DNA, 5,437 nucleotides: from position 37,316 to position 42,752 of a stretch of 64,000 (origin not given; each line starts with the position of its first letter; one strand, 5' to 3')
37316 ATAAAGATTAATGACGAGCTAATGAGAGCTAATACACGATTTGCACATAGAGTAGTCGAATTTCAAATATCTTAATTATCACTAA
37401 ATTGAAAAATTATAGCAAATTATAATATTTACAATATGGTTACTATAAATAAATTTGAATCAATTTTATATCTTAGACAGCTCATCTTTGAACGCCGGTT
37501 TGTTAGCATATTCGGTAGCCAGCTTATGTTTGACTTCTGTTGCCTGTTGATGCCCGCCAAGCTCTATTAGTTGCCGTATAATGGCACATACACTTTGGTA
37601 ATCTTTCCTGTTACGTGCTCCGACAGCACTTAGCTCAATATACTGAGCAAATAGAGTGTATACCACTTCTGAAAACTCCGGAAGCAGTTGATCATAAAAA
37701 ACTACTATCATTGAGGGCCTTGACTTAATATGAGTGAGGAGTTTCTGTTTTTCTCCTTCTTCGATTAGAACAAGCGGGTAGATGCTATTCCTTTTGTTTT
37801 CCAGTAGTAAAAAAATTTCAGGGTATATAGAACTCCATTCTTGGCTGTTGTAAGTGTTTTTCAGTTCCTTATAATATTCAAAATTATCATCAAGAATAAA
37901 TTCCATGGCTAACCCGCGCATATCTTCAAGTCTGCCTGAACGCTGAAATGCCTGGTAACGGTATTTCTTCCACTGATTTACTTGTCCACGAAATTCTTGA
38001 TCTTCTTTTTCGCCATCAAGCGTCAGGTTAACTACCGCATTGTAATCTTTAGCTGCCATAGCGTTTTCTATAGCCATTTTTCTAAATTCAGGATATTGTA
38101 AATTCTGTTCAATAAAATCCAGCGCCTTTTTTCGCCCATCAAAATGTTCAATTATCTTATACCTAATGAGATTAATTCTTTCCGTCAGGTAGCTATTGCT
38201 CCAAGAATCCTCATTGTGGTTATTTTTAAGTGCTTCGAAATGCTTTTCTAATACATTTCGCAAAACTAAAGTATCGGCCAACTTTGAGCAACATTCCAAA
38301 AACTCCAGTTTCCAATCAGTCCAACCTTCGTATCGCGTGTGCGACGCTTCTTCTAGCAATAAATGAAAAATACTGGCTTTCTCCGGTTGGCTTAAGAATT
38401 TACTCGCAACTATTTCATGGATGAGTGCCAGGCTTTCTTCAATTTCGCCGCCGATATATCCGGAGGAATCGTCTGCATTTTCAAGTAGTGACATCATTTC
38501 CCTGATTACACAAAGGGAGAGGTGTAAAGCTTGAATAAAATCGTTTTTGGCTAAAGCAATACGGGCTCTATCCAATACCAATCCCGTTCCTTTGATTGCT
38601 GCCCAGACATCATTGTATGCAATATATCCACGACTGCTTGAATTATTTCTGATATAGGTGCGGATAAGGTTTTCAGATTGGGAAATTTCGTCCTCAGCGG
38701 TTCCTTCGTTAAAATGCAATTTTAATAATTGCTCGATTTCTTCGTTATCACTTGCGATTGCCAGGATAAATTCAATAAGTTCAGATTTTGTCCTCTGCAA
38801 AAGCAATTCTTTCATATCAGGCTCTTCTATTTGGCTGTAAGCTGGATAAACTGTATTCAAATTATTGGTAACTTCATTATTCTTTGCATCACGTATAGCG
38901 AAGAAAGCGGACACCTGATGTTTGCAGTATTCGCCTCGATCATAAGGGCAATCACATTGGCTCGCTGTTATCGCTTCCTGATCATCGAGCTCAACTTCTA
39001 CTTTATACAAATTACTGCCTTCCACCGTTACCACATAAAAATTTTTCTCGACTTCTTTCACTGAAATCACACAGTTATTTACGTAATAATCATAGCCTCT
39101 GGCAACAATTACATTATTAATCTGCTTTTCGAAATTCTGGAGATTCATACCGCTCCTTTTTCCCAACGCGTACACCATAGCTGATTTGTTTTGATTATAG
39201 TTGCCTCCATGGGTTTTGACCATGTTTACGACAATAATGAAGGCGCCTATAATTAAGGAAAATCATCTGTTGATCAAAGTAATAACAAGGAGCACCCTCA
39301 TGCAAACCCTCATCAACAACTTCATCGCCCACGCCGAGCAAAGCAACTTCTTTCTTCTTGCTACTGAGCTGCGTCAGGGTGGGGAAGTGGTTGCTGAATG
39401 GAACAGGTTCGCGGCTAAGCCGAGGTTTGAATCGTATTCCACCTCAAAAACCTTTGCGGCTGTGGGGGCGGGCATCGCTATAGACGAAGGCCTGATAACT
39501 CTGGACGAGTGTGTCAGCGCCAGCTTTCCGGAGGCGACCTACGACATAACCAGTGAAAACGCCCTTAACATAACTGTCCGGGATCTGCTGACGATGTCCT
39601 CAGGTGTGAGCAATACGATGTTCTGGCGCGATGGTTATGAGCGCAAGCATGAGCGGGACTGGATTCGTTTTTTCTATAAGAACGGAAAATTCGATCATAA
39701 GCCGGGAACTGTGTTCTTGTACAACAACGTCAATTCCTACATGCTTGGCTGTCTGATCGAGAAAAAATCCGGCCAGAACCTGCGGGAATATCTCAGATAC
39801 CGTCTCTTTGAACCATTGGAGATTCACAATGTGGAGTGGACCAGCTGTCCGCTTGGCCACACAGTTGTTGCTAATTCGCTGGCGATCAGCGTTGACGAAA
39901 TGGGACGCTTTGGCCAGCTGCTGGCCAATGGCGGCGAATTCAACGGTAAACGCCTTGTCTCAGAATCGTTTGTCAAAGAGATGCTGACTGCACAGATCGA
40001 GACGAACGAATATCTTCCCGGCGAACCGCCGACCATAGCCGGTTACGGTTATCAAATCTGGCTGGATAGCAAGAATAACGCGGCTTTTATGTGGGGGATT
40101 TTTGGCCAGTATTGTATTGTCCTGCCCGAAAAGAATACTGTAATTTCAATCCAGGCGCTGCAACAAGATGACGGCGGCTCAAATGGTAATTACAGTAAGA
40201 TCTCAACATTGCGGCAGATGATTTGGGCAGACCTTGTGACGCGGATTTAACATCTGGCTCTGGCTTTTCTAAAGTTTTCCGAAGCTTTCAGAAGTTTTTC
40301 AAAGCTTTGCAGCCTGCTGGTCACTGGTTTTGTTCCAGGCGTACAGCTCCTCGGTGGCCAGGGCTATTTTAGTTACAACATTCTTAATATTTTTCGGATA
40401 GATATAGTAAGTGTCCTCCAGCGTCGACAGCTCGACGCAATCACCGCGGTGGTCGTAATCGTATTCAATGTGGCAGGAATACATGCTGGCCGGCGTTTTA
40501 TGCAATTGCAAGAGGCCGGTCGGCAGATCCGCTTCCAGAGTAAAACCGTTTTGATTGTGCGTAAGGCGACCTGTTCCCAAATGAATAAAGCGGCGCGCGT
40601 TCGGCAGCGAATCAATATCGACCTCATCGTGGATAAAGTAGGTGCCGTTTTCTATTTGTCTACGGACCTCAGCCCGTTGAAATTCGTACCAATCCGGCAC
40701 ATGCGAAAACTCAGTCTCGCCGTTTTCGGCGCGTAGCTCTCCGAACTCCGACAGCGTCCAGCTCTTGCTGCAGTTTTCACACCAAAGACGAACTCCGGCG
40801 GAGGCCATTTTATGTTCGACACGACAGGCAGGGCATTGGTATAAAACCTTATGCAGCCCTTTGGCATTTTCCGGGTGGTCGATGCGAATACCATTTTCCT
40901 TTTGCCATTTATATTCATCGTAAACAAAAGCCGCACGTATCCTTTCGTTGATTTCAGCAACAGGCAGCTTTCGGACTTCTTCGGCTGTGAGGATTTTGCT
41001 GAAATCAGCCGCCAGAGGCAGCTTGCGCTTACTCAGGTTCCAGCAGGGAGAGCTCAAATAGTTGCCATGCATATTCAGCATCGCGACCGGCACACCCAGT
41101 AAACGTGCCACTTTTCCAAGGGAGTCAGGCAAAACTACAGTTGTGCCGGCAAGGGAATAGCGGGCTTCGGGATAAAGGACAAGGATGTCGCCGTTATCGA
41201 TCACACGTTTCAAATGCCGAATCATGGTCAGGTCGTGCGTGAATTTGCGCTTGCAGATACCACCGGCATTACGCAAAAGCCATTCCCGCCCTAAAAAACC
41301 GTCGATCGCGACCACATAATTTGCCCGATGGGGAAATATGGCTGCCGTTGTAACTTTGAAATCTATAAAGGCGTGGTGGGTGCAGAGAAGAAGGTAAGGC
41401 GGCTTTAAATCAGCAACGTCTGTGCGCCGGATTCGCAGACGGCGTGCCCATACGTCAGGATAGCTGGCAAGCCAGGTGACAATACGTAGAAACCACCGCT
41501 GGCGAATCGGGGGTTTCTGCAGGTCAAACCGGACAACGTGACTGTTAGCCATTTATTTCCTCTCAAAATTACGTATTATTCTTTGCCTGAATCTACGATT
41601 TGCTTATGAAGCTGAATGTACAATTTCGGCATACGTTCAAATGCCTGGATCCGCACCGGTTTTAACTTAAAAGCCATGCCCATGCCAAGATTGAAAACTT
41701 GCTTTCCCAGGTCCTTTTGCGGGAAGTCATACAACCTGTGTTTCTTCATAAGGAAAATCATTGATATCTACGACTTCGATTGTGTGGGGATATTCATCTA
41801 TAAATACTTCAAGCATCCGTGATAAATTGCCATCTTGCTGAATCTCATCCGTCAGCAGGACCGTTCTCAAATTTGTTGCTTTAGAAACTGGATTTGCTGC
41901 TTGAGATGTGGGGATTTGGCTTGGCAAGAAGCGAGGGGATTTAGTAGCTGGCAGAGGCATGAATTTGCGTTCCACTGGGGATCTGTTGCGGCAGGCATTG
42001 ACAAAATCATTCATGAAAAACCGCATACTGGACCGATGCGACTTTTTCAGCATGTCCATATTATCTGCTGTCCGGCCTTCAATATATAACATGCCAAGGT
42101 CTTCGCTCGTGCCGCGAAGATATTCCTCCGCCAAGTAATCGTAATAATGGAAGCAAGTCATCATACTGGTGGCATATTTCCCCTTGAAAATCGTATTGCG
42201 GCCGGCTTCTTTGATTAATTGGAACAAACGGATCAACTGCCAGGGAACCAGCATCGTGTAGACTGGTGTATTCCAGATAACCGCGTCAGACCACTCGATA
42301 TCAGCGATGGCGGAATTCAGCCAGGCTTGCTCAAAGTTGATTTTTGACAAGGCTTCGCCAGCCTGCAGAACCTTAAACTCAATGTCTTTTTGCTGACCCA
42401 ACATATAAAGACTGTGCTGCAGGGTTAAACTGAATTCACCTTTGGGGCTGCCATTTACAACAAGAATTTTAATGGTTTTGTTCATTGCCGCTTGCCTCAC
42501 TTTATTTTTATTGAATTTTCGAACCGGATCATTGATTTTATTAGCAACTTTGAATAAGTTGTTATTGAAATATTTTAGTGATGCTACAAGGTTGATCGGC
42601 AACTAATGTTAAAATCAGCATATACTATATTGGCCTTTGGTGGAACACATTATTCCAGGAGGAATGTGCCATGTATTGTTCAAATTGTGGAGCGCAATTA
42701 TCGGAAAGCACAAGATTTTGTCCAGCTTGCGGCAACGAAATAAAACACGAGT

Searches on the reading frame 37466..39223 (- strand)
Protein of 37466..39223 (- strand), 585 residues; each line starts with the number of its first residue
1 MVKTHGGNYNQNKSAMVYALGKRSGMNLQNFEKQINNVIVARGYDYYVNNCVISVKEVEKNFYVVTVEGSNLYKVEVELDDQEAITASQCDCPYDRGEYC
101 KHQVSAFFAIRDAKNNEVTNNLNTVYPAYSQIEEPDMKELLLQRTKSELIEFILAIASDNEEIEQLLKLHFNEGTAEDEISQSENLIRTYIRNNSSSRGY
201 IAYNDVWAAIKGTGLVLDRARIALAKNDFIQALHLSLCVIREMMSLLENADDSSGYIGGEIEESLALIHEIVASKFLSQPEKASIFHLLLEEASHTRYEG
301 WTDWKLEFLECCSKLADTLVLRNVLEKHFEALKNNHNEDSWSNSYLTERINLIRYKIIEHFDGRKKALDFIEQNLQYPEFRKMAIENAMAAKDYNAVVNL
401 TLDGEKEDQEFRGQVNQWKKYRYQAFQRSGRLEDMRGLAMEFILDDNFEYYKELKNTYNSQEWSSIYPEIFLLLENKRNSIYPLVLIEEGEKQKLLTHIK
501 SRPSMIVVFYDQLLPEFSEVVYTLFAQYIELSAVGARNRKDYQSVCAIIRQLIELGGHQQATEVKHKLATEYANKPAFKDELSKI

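Call 5: search_protein_families(library=pfam, proteins=[window:37466-39223:-])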
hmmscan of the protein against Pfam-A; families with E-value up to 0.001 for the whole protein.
window:37466-39223:- (585 aa): 1 family
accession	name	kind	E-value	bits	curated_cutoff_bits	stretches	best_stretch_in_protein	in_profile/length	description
PF04434.22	SWIM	-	0.00028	20.8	19.6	1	73-109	1-36/38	SWIM zinc finger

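Call 6: find_encoding_contigs(protein=window:37466-39223:-, flank=10000, max_places=10)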
Protein window:37466-39223:- (585 aa): no gene with exactly this product is on record in the collection.

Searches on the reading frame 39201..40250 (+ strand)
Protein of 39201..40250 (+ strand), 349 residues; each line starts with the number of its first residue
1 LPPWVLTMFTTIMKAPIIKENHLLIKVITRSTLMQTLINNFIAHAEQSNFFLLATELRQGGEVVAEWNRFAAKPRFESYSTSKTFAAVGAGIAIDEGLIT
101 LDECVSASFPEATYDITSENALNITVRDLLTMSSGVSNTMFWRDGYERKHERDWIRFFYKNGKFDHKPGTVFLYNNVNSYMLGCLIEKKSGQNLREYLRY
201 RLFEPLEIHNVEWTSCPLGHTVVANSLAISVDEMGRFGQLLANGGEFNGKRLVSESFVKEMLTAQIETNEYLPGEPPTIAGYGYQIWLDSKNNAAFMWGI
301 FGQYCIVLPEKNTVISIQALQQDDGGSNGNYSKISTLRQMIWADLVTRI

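Call 37: search_protein_families(library=pfam, proteins=[window:39201-40250:+])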
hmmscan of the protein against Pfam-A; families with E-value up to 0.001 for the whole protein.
window:39201-40250:+ (349 aa): 1 family
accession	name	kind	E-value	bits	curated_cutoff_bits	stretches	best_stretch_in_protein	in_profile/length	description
PF00144.29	Beta-lactamase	-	4.8e-35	121.7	27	1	59-317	24-306/329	Beta-lactamase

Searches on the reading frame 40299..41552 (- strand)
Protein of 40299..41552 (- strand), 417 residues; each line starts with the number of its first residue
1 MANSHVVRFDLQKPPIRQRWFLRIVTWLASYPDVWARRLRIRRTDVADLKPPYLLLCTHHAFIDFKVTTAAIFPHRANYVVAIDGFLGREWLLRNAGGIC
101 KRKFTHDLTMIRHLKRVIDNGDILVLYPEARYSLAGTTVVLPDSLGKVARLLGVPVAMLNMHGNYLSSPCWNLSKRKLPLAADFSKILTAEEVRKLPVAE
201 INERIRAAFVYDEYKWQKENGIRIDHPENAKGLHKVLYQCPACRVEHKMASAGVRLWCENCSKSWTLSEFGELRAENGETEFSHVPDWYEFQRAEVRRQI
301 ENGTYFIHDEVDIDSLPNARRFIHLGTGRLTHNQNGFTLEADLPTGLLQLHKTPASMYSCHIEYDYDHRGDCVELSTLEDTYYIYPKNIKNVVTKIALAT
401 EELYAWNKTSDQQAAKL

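Call 58: search_protein_families(library=pfam, proteins=[window:40299-41552:-])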
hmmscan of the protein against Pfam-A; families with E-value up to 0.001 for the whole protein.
window:40299-41552:- (417 aa): 1 family
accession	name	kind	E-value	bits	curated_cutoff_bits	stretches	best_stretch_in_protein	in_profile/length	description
PF01553.26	Acyltransferase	-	2.8e-05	24.4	23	1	43-156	6-126/132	Acyltransferase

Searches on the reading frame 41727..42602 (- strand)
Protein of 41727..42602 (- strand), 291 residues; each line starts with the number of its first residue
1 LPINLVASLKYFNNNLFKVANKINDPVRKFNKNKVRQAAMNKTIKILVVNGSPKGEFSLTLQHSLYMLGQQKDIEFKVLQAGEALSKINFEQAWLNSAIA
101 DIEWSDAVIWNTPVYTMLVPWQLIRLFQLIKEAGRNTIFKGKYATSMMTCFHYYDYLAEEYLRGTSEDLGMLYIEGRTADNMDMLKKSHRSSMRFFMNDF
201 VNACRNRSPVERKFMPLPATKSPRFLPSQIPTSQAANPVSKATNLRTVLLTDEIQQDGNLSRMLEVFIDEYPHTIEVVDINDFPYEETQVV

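Call 58: search_protein_families(library=pfam, proteins=[window:41727-42602:-])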
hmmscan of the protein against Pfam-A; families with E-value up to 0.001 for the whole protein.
window:41727-42602:- (291 aa): 2 families
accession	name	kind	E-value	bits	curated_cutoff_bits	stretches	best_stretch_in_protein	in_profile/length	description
PF03358.20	FMN_red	-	2.9e-08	33.9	24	1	44-150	1-115/152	NADPH-dependent FMN reductase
PF02525.22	Flavodoxin_2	-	9.7e-08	32.4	27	1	45-135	2-108/198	Flavodoxin-like fold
